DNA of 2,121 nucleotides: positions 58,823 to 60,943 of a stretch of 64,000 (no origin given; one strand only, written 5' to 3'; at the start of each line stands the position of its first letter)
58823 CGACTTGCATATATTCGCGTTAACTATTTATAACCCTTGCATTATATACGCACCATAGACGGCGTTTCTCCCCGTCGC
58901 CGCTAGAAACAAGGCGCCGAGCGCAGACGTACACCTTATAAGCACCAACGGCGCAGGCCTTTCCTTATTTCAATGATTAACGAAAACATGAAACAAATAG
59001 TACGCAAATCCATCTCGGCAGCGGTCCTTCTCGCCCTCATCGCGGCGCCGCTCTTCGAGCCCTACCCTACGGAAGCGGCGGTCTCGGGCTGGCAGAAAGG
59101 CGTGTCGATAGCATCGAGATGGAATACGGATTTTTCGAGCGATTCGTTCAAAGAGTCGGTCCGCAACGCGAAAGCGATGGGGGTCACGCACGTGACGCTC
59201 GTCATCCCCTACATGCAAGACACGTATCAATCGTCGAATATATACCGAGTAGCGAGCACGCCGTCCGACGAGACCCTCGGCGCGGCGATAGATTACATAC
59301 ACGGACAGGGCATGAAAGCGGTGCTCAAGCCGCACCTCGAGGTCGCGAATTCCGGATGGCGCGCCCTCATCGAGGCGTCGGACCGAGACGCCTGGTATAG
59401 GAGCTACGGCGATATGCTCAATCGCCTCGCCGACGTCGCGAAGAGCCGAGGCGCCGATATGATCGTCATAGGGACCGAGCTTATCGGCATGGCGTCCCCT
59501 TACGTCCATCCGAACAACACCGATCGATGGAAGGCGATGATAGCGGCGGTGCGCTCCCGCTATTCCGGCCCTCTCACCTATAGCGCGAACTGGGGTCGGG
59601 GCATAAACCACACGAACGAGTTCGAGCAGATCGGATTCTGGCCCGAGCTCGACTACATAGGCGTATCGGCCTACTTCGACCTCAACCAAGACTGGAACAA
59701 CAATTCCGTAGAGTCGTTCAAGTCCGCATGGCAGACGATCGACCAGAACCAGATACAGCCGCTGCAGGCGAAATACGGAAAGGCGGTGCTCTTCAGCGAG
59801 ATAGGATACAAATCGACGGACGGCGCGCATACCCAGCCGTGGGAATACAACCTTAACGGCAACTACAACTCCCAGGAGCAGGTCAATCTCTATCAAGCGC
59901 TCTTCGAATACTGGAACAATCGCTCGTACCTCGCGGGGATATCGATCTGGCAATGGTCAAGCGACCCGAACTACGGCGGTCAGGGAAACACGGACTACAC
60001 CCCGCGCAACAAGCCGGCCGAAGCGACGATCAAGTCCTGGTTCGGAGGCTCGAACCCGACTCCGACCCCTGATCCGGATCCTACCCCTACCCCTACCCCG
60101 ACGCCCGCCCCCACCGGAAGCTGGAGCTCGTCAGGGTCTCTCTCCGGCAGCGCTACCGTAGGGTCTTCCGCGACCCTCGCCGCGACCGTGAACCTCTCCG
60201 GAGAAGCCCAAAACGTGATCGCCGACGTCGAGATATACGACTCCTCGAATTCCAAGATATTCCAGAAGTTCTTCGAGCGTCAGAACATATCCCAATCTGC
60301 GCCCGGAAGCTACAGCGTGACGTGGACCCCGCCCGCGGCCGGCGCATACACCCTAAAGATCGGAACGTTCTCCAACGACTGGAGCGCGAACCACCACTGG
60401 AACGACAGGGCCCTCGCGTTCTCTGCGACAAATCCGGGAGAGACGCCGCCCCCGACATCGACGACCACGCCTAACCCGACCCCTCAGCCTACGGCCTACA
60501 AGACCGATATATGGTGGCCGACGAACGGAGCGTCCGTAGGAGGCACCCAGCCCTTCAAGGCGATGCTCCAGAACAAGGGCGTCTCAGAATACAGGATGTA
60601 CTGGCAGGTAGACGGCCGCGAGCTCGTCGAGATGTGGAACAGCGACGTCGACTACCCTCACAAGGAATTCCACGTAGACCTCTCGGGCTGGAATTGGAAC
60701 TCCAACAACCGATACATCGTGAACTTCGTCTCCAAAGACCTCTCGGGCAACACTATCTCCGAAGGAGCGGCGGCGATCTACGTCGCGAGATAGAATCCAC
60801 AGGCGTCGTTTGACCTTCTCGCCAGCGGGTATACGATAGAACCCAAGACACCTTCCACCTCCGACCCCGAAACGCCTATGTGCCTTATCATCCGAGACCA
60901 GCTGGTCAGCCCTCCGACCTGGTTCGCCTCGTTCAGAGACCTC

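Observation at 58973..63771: Two secreted glycoside hydrolases share a novel ~95-aa module present four times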

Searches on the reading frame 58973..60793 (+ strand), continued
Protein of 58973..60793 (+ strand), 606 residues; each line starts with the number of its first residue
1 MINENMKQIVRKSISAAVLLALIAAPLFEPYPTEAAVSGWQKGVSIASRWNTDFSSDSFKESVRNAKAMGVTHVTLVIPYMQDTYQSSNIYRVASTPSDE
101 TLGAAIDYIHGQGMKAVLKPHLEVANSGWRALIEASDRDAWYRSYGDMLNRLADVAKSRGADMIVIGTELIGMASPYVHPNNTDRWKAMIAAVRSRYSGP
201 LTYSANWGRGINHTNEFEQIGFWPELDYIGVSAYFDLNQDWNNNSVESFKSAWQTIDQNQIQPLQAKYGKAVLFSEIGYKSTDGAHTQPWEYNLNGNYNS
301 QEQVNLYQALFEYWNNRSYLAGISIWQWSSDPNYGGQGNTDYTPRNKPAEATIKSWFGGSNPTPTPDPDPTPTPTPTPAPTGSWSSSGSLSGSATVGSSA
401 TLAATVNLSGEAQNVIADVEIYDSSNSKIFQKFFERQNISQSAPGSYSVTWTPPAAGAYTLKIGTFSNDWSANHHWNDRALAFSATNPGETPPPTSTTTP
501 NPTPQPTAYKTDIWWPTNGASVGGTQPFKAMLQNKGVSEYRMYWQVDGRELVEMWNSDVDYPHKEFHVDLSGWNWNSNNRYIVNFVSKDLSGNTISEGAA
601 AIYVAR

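Call 76: find_homologous_proteins(query=window:58973-60793:+, max_evalue=1e-10)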
Query window:58973-60793:+ (606 aa): 394 proteins with E <= 1e-10 among 8000 candidates; the best 120 are listed.
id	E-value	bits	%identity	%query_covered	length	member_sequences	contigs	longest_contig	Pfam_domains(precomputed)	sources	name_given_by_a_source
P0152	0.0e+0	1389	100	99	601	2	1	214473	PF22612.3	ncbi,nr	ncbi:MAG: hypothetical protein HZA81_02555 [Candidatus Taylorbacteria bacterium]|nr:hypothetical pro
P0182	1.3e-249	848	62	98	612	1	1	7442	PF22612.3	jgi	jgi:hypothetical protein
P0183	2.6e-233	794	60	95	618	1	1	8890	PF22612.3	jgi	jgi:hypothetical protein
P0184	3.1e-229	781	59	94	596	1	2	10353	PF22612.3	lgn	-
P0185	3.9e-225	767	55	99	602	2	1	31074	PF22612.3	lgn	-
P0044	1.0e-222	759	54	99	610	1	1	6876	PF22612.3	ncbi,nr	ncbi:hypothetical protein KW799_01225 [Candidatus Parcubacteria bacterium]|nr:hypothetical protein [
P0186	6.4e-211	720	53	99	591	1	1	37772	PF22612.3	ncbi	-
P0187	2.0e-206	705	49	78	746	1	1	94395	PF12690.14,PF22612.3,PF13547.13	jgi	jgi:hypothetical protein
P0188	7.7e-205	700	52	99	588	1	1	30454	PF22612.3,PF13547.13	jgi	jgi:hypothetical protein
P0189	1.9e-204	699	51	94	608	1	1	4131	PF22612.3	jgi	jgi:hypothetical protein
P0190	6.2e-201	687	46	78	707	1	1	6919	PF14524.13,PF22612.3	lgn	-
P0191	5.2e-194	664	52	98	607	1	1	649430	PF22612.3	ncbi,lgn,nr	ncbi:MAG: hypothetical protein Q8L64_05215 [bacterium]|nr:hypothetical protein [bacterium]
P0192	9.6e-193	660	50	99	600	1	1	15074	PF14524.13,PF22612.3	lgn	-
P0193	1.6e-189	650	50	96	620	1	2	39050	PF22612.3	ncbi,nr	ncbi:MAG: hypothetical protein KGI79_00115 [Patescibacteria group bacterium]|nr:hypothetical protein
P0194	3.3e-187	642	46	79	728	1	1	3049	PF14524.13,PF22612.3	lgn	-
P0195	4.0e-187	642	44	75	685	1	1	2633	PF28202.1,PF12690.14,PF14524.13,PF22612.3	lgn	-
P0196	2.0e-185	636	48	99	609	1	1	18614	PF22612.3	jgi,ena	-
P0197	6.3e-182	625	47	99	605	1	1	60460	PF22612.3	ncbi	-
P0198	2.5e-181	623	46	99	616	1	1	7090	PF22612.3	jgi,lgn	jgi:hypothetical protein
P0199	7.6e-181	621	47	78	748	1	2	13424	PF12690.14,PF14524.13,PF22612.3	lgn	-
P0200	1.3e-178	614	48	99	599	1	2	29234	PF22612.3,PF13547.13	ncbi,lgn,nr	ncbi:MAG: hypothetical protein M3Q63_00075 [bacterium]|nr:hypothetical protein [bacterium]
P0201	2.1e-178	613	50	96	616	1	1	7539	PF22612.3,PF13547.13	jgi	-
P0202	1.5e-177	610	47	99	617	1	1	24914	PF22612.3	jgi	jgi:hypothetical protein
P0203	5.3e-174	598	47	99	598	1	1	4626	PF22612.3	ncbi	-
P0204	2.7e-173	596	48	98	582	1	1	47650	PF22612.3,PF13547.13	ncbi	-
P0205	5.0e-171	589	46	99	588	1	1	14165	PF22612.3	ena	-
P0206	8.5e-171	588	46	99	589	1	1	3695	PF22612.3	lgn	-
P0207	1.5e-169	584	45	99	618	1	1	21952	PF22612.3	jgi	jgi:hypothetical protein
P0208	6.9e-169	581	40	83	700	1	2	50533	PF12690.14,PF22612.3,PF13547.13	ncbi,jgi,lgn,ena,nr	ncbi:TPA: hypothetical protein DCQ44_01615 [Candidatus Taylorbacteria bacterium]|nr:hypothetical pro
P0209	2.4e-168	580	46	95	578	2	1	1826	PF28202.1,PF07705.18,PF22612.3,PF13547.13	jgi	jgi:hypothetical protein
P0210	2.3e-166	573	44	99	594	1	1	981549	PF22612.3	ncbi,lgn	ncbi:MAG: hypothetical protein V4519_05085 [Patescibacteria group bacterium]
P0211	1.0e-165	571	42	77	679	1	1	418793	PF12690.14,PF14524.13,PF22612.3,PF13547.13,PF00630.26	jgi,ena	-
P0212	4.2e-164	566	46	97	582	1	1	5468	PF22612.3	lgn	-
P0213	7.6e-164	565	43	99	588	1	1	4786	PF22612.3,PF13547.13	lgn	-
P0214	1.0e-163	564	44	80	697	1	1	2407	PF12690.14,PF13584.13,PF07705.18,PF22612.3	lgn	-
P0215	1.0e-162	561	44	98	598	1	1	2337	PF22612.3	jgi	jgi:hypothetical protein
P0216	2.0e-161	557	45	96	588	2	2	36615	PF22612.3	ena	-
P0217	7.5e-161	555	45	99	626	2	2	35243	PF22612.3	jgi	jgi:hypothetical protein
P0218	9.3e-161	555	45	98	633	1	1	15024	PF22612.3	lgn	-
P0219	1.2e-160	554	43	94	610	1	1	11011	PF22612.3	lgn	-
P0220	6.1e-160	552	47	94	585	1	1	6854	PF22612.3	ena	-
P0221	1.1e-159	551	40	79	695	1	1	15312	PF13584.13,PF07705.18,PF22612.3,PF00630.26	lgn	-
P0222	1.1e-159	551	45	96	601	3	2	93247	PF22612.3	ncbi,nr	ncbi:hypothetical protein KGP36_00915 [Patescibacteria group bacterium]|nr:hypothetical protein [Pat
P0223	1.5e-157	544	45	98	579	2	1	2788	PF22612.3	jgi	jgi:hypothetical protein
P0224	3.3e-156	540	42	97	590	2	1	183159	PF22612.3,PF13547.13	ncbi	-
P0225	1.6e-155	537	46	98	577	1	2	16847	PF22612.3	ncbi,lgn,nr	ncbi:MAG: hypothetical protein KGH79_02860 [Patescibacteria group bacterium]|nr:hypothetical protein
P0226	3.4e-155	536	48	58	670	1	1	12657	PF07705.18,PF22612.3,PF13547.13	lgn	-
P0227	6.0e-155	535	43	78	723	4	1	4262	PF07691.18,PF22612.3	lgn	-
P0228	1.3e-154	534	44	96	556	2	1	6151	PF12690.14,PF22612.3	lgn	-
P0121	1.6e-154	534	45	97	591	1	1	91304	PF07705.18,PF22612.3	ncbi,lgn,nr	ncbi:MAG: hypothetical protein JWN18_446 [Parcubacteria group bacterium]|nr:hypothetical protein [Pa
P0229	1.8e-154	534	42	99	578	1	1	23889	PF22612.3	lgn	-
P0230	5.7e-154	532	54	58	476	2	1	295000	PF22612.3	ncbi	ncbi:MAG TPA: hypothetical protein VGE35_02510 [Candidatus Paceibacterota bacterium]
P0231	7.0e-154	532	44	95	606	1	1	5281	PF22612.3,PF13547.13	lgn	-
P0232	7.1e-154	532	44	95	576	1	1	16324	PF22612.3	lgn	-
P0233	1.1e-153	531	41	98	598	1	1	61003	PF22612.3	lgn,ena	-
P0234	1.4e-153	531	44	77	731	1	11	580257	PF07691.18,PF07705.18,PF22612.3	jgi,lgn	jgi:hypothetical protein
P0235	1.1e-152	528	42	97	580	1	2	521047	PF22612.3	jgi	-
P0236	1.5e-152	528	42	95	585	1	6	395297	PF22612.3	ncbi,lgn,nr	ncbi:MAG: hypothetical protein HYW95_01840 [Candidatus Wildermuthbacteria bacterium]|nr:hypothetical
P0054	5.3e-152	526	44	96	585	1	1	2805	PF22612.3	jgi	jgi:hypothetical protein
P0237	5.5e-152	526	38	79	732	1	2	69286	PF12690.14,PF14524.13,PF07705.18,PF22612.3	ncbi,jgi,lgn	ncbi:MAG: glycoside hydrolase family 113 [Patescibacteria group bacterium]|jgi:hypothetical protein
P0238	1.3e-151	524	43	97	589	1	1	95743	PF07705.18,PF22612.3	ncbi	-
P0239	4.8e-151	523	43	98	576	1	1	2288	PF22612.3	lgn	-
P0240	5.0e-151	522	43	75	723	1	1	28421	PF07691.18,PF22612.3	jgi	jgi:hypothetical protein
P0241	2.2e-150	520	41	94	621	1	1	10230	PF22612.3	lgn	-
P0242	3.1e-150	520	40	95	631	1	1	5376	PF22612.3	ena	-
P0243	4.6e-150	519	43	99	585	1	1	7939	PF22612.3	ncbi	-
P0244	8.2e-150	518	43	100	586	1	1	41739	PF22612.3,PF13547.13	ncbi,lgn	-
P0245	1.0e-149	518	42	100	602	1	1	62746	PF22612.3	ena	-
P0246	1.5e-149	518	43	97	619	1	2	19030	PF22612.3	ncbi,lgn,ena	-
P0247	1.8e-149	517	43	95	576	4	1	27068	PF22612.3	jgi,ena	-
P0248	2.1e-149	517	43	99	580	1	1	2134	PF22612.3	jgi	jgi:hypothetical protein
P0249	8.9e-149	515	43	95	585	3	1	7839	PF22612.3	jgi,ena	-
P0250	9.6e-149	515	41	96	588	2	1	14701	PF22612.3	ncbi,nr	ncbi:MAG: hypothetical protein Q8R40_03535 [bacterium]|nr:hypothetical protein [bacterium]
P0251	1.0e-148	515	42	98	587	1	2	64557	PF12690.14,PF22612.3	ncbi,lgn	-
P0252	2.2e-148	514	45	94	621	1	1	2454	PF14524.13,PF22612.3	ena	-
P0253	4.7e-148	513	43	98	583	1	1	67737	PF22612.3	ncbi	-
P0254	5.4e-148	512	44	94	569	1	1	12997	PF12690.14,PF07705.18,PF22612.3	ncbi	ncbi:MAG: glycoside hydrolase family 113 [Candidatus Saccharibacteria bacterium]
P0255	6.7e-148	512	43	98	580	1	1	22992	PF22612.3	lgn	-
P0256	1.3e-147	511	37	81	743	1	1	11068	PF12690.14,PF14524.13,PF22612.3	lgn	-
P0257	2.2e-147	510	43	100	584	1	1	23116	PF17957.8,PF07705.18,PF22612.3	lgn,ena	-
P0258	2.8e-147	510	41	98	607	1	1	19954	PF22612.3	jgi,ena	-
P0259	8.0e-147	509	42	98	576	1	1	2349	PF22612.3,PF13547.13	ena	-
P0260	8.7e-147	508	44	98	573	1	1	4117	PF28202.1,PF22612.3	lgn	-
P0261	1.4e-146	508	41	98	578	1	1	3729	PF14524.13,PF22612.3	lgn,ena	-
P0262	1.6e-146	508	42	98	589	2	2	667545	PF22612.3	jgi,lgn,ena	-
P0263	4.2e-146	506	43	95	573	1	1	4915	PF22612.3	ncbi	-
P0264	6.1e-146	506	41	99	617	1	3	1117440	PF22612.3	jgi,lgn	jgi:hypothetical protein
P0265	8.4e-146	505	44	99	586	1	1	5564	PF22612.3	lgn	-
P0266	1.0e-145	505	41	96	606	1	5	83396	PF22612.3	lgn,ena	-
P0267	1.0e-145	505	41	96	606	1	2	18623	PF22612.3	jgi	-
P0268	1.5e-145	504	43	99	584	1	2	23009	PF22612.3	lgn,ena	-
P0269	2.0e-145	504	38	79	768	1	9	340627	PF12690.14,PF22612.3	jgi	jgi:hypothetical protein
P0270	3.3e-145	503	42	95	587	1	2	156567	PF22612.3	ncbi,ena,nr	ncbi:MAG TPA: hypothetical protein VJH75_04300 [Patescibacteria group bacterium]|nr:hypothetical pro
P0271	5.2e-145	503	40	82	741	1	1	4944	PF07691.18,PF07705.18,PF22612.3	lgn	-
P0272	5.5e-145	503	43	96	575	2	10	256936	PF22612.3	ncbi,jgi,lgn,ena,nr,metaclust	ncbi:MAG TPA: hypothetical protein DCS29_01850 [Candidatus Magasanikbacteria bacterium]|nr:MAG: hypo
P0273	7.3e-145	502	41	99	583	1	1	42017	PF22612.3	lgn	-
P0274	1.6e-144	501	42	98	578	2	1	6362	PF22612.3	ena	-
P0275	4.9e-144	499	41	97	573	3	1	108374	PF22612.3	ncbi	ncbi:MAG: hypothetical protein WCW16_04640 [Candidatus Magasanikbacteria bacterium]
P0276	6.8e-144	499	42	95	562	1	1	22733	PF22612.3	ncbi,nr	ncbi:MAG: hypothetical protein Q8Q36_02905 [bacterium]|nr:hypothetical protein [bacterium]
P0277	7.9e-144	499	42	78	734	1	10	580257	PF07691.18,PF22612.3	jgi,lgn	jgi:hypothetical protein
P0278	9.2e-144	499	39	97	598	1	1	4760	PF14524.13,PF22612.3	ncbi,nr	ncbi:MAG TPA: hypothetical protein VK983_05720 [Candidatus Limnocylindrales bacterium]|nr:hypothetic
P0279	4.6e-143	496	45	98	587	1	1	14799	PF22612.3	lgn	-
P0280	6.7e-143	496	43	99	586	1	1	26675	PF22612.3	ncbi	-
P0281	2.9e-142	494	41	97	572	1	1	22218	PF22612.3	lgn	-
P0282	6.4e-142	492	41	95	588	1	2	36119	PF14524.13,PF22612.3,PF13547.13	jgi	jgi:hypothetical protein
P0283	2.8e-141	490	37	98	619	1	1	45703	PF22612.3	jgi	jgi:hypothetical protein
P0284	4.7e-141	490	41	95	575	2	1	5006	PF22612.3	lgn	-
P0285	5.9e-141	489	42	98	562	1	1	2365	PF22612.3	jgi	jgi:hypothetical protein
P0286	2.7e-140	487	43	99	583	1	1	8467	PF22612.3,PF13547.13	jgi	jgi:hypothetical protein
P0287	3.1e-140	487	41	96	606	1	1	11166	PF22612.3,PF13547.13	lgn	-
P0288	4.1e-140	486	41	98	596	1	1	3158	PF07705.18,PF22612.3,PF13547.13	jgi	jgi:hypothetical protein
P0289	4.9e-140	486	47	58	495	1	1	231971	PF22612.3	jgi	jgi:hypothetical protein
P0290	1.2e-139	485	39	99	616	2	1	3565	PF22612.3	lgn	-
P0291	1.6e-139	484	40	99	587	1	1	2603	PF22612.3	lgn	-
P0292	2.9e-139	484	41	94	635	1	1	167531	PF14524.13,PF22612.3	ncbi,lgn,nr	ncbi:MAG TPA: hypothetical protein VH186_29565 [Chloroflexia bacterium]|nr:hypothetical protein [Chl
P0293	9.2e-139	482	42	99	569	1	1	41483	PF22612.3,PF13547.13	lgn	-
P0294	5.9e-138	479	42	98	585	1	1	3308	PF22612.3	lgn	-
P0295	1.7e-137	478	41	99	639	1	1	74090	PF22612.3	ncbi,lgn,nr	ncbi:MAG: hypothetical protein JWM56_211 [Candidatus Peribacteria bacterium]|nr:hypothetical protein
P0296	5.0e-137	476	38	98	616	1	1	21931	PF22612.3,PF13547.13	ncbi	-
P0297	8.1e-137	476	41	99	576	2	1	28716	PF22612.3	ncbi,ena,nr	ncbi:MAG TPA: hypothetical protein VMU27_03650 [Candidatus Paceibacterota bacterium]|nr:hypothetical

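Call 77: search_protein_families(library=pfam, proteins=[P0195, P0209, P0260], max_evalue=0.01)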
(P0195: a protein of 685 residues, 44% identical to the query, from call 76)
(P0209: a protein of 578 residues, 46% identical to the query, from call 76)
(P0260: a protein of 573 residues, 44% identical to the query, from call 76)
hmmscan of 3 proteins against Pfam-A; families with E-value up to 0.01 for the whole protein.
P0195 (685 aa): 8 families
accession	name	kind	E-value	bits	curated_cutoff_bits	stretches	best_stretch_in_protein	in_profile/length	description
PF22612.2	GH113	-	1.2e-52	179.6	27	1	31-320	11-287/289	Glycoside Hydrolase Family 113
PF12690.13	BsuPI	-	2e-06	28.2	22.9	1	507-552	48-95/101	Intracellular proteinase inhibitor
PF14524.12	Wzt_C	-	8.1e-06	26.3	30.4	0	497-573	43-129/143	Wzt C-terminal domain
PF09624.15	DUF2393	-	1.6e-05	25.3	26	0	494-565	71-142/146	Protein of unknown function (DUF2393)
PF13584.12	BatD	-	2.8e-05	25.1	24.1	1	475-549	2-71/92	BatD DUF11 like domain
PF07705.17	CARDB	-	0.00025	21.6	22.7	0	475-553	9-83/101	CARDB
PF13115.11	YtkA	-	0.00033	21.7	25.9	0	476-551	11-84/85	YtkA-like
PF00630.25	Filamin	-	0.00066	20.9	26.9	0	483-553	19-82/93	Filamin/ABP280 repeat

P0209 (578 aa): 6 families
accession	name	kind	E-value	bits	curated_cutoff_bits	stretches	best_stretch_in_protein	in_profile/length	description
PF22612.2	GH113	-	4.3e-58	197.4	27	1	33-321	11-285/289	Glycoside Hydrolase Family 113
PF13547.12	GTA_TIM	-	2e-09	37.7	27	1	124-216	2-110/299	GTA TIM-barrel-like domain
PF07705.17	CARDB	-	8.1e-06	26.4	22.7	1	358-439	5-83/101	CARDB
PF00630.25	Filamin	-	0.001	20.3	26.9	1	358-438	8-81/93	Filamin/ABP280 repeat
PF17957.7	Big_7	-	0.002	19.1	24.1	0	365-437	10-70/70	Bacterial Ig domain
PF12690.13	BsuPI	-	0.0032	17.9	22.9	1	394-438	49-95/101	Intracellular proteinase inhibitor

P0260 (573 aa): 4 families
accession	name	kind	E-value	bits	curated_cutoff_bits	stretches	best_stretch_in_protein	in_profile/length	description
PF22612.2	GH113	-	8.8e-41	140.6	27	1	49-336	10-285/289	Glycoside Hydrolase Family 113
PF07705.17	CARDB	-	4.3e-05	24.1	22.7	1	372-449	8-82/101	CARDB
PF13584.12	BatD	-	0.00039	21.4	24.1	1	373-445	2-70/92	BatD DUF11 like domain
PF17957.7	Big_7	-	0.0086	17.1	24.1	1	374-447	3-69/70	Bacterial Ig domain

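Call 78: find_encoding_contigs(protein=P0260, flank=3000, max_places=1)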
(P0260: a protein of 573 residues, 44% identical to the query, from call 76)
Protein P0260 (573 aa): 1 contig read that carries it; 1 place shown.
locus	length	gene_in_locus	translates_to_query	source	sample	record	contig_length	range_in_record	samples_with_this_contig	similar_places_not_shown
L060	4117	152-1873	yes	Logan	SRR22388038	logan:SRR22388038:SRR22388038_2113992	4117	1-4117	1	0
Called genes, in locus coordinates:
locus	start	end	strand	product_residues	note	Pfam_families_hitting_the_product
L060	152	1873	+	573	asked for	PF22612:GH113, PF28202:SlaA-like (weak)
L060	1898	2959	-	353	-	PF00756:Esterase (weak), PF10503:Esterase_PHB (weak), PF00326:Peptidase_S9 (weak)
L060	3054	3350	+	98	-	-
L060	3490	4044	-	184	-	PF01928:CYTH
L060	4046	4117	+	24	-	?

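Call 79: find_encoding_contigs(protein=P0209, flank=1000, max_places=1)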
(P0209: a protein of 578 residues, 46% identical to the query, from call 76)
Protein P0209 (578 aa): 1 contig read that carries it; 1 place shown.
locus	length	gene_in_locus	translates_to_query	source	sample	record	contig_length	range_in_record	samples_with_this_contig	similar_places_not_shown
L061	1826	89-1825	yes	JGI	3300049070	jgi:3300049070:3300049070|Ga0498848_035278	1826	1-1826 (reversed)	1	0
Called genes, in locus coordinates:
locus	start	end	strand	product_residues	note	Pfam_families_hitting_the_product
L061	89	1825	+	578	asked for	PF22612:GH113, PF13547:GTA_TIM (weak), PF07705:CARDB (faint), PF28202:SlaA-like (weak)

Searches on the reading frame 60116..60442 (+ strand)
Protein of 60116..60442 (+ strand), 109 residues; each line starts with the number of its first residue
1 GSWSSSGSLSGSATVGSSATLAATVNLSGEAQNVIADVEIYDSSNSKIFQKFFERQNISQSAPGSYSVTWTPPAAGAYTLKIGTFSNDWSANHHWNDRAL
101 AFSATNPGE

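Call 6: search_protein_families(library=pfam, proteins=[window:60116-60442:+], max_evalue=10)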
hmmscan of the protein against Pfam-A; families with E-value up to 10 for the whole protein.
seq(109 aa): 8 families
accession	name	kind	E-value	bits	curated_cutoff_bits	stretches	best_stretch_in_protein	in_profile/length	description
PF14524.12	Wzt_C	-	2.9e-06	27.8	30.4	1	7-105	22-130/143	Wzt C-terminal domain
PF17957.7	Big_7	-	3.3e-05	24.9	24.1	1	17-82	12-70/70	Bacterial Ig domain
PF07705.17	CARDB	-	0.001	19.6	22.7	1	10-82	12-81/101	CARDB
PF00630.25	Filamin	-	0.0021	19.3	26.9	1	24-82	26-80/93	Filamin/ABP280 repeat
PF13860.13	FlgD_ig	-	0.0037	17.6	27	1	16-82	7-73/79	FlgD Ig-like domain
PF12690.13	BsuPI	-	0.0057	17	22.9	1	37-82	47-94/101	Intracellular proteinase inhibitor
PF16640.11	Big_3_5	-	0.0059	17.6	35.5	1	11-81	6-66/88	Bacterial Ig-like domain (group 3)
PF13584.12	BatD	-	0.016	16.3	24.1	1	14-84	9-75/92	BatD DUF11 like domain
